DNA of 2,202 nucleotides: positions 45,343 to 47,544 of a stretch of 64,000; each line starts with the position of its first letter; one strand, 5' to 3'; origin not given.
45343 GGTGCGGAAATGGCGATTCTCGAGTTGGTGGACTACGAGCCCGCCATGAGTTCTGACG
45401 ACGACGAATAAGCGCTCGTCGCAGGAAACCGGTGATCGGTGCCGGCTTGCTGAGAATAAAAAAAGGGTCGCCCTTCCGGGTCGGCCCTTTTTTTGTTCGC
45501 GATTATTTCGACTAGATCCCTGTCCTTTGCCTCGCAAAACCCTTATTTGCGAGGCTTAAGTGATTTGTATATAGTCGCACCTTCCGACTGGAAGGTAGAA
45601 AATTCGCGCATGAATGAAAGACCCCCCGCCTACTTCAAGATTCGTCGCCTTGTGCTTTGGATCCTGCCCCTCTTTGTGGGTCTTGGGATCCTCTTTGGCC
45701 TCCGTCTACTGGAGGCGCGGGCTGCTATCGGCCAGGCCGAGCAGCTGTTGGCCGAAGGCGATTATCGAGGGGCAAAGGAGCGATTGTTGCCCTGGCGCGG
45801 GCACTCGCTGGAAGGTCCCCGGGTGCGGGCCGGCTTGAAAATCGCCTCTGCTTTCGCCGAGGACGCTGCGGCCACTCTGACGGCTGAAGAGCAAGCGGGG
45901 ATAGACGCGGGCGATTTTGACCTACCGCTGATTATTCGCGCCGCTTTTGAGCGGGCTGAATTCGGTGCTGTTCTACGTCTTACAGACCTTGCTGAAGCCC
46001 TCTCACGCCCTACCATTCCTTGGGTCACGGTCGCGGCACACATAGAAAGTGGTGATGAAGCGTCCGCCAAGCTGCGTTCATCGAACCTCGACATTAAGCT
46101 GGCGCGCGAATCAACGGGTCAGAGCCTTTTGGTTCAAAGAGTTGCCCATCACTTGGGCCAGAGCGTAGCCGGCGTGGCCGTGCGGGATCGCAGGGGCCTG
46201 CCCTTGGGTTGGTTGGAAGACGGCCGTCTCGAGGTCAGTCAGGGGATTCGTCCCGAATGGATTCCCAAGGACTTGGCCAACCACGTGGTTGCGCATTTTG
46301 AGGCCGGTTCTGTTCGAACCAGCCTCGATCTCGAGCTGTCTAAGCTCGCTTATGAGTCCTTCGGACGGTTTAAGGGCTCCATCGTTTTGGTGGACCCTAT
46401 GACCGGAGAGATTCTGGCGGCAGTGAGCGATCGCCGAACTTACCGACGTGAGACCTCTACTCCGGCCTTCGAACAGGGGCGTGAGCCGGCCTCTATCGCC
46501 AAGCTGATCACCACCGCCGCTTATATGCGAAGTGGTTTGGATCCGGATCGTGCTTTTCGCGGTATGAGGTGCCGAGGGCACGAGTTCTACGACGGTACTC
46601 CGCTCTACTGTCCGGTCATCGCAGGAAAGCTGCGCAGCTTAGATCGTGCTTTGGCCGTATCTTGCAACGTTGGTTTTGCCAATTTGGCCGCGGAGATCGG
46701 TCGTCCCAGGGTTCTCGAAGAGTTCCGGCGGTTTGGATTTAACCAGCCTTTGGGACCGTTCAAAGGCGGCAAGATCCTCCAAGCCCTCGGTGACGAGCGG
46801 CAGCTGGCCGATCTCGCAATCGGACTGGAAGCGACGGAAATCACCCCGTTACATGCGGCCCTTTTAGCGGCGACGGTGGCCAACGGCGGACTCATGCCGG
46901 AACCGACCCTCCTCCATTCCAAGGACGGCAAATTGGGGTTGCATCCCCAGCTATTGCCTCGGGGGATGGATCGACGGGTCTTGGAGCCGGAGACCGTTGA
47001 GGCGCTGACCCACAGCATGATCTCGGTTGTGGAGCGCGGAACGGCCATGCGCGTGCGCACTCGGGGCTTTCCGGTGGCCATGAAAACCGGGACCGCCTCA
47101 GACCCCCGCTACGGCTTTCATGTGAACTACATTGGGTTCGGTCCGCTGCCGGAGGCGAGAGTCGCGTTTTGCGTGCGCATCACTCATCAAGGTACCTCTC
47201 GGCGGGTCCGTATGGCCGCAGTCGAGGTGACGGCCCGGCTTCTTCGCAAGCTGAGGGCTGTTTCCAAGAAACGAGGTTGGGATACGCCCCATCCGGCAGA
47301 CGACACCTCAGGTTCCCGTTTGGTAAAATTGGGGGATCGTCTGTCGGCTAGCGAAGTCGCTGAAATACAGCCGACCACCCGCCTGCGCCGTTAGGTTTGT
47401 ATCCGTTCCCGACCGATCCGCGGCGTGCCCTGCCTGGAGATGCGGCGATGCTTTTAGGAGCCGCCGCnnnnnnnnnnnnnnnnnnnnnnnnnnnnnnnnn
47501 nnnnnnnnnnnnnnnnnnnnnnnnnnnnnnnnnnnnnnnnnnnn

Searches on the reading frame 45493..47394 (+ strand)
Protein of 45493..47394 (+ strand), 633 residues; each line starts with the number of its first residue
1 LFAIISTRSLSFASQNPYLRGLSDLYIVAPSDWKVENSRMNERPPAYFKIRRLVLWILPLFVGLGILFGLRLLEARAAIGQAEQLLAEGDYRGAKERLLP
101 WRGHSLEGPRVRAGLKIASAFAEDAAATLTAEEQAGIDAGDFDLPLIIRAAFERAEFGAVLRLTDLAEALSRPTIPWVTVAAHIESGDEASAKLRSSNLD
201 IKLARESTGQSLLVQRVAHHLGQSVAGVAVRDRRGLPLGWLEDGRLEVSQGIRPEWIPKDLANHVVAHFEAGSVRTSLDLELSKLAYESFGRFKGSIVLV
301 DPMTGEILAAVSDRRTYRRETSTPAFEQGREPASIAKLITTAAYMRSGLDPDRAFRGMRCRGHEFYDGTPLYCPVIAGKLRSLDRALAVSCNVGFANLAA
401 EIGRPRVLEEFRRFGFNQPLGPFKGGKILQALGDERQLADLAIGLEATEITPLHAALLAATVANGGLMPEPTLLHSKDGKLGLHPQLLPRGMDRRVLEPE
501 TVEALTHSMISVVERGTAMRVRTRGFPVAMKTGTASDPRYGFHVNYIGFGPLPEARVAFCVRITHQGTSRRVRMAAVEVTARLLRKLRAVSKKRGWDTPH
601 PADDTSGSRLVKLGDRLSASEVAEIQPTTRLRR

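Call 25: search_protein_families(library=pfam, proteins=[window:45493-47394:+])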
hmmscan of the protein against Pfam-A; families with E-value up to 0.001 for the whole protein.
window:45493-47394:+ (633 aa): 1 family
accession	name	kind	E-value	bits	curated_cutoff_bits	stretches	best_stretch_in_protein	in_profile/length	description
PF00905.27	Transpeptidase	-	9.1e-31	107.6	22.1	1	295-567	1-282/299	Penicillin binding protein transpeptidase domain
